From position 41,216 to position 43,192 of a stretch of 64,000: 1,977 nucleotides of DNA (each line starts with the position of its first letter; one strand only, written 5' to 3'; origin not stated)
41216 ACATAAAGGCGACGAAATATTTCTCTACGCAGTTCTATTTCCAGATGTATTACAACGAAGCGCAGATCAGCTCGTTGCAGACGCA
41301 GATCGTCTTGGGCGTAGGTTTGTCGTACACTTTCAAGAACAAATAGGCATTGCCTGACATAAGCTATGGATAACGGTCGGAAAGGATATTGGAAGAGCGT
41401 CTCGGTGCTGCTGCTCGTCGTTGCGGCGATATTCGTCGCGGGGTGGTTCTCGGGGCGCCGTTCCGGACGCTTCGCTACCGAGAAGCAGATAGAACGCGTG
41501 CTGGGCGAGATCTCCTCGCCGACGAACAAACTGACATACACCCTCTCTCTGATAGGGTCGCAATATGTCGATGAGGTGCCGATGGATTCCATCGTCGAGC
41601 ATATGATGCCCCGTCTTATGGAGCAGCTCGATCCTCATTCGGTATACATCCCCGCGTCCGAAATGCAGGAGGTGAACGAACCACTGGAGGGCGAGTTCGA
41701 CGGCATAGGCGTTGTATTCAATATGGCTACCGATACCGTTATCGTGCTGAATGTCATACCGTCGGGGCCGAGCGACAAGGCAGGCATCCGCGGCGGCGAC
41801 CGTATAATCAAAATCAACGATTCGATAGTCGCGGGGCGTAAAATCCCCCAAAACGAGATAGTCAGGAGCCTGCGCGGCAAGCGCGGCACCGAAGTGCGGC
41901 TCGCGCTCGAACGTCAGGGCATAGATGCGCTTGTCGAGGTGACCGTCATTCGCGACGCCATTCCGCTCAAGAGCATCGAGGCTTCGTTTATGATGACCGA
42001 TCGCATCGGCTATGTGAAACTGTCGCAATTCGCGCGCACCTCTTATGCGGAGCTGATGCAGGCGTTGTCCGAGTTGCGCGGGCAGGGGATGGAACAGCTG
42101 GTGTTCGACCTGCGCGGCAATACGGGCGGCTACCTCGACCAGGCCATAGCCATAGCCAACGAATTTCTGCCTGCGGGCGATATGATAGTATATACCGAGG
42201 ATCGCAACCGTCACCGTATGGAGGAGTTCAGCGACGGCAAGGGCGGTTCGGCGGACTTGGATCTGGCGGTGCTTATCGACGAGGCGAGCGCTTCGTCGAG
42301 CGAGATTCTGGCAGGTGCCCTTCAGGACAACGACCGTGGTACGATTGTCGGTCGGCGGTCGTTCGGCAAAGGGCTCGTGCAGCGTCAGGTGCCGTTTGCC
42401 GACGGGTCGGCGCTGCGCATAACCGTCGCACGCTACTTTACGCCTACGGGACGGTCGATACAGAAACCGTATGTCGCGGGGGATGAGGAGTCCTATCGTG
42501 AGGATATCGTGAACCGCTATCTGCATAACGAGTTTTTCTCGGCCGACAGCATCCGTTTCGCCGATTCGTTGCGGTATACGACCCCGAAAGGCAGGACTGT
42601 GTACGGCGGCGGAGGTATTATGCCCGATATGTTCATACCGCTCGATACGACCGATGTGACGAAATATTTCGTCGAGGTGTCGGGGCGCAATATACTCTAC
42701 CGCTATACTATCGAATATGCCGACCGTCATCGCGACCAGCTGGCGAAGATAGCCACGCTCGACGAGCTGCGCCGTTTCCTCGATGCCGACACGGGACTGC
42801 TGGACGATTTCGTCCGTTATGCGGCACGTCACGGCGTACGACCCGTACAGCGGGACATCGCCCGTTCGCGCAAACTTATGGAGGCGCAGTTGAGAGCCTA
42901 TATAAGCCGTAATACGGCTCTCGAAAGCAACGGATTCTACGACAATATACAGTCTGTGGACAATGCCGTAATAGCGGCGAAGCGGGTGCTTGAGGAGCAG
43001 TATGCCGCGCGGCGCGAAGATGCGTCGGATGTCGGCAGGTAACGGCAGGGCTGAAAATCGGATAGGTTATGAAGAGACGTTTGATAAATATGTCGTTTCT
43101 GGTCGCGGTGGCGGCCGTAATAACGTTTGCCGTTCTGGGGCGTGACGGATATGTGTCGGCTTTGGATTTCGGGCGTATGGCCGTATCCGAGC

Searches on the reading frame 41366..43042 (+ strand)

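Call 6: search_protein_families(library=pfam, proteins=[window:41366-43042:+], max_evalue=0.001)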
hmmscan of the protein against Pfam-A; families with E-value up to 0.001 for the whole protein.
window:41366-43042:+ (558 aa): 4 families
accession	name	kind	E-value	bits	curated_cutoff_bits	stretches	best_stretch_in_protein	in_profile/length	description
PF03572.23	Peptidase_S41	-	1.2e-52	178.2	24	1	213-375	1-164/165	Peptidase family S41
PF13180.12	PDZ_2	-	1.7e-13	51.1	27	1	114-194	3-80/80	PDZ domain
PF17820.7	PDZ_6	-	6.4e-08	32.7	27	1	126-183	1-54/54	PDZ domain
PF00595.29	PDZ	-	2.6e-07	31.3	23.2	1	108-180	8-79/81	PDZ domain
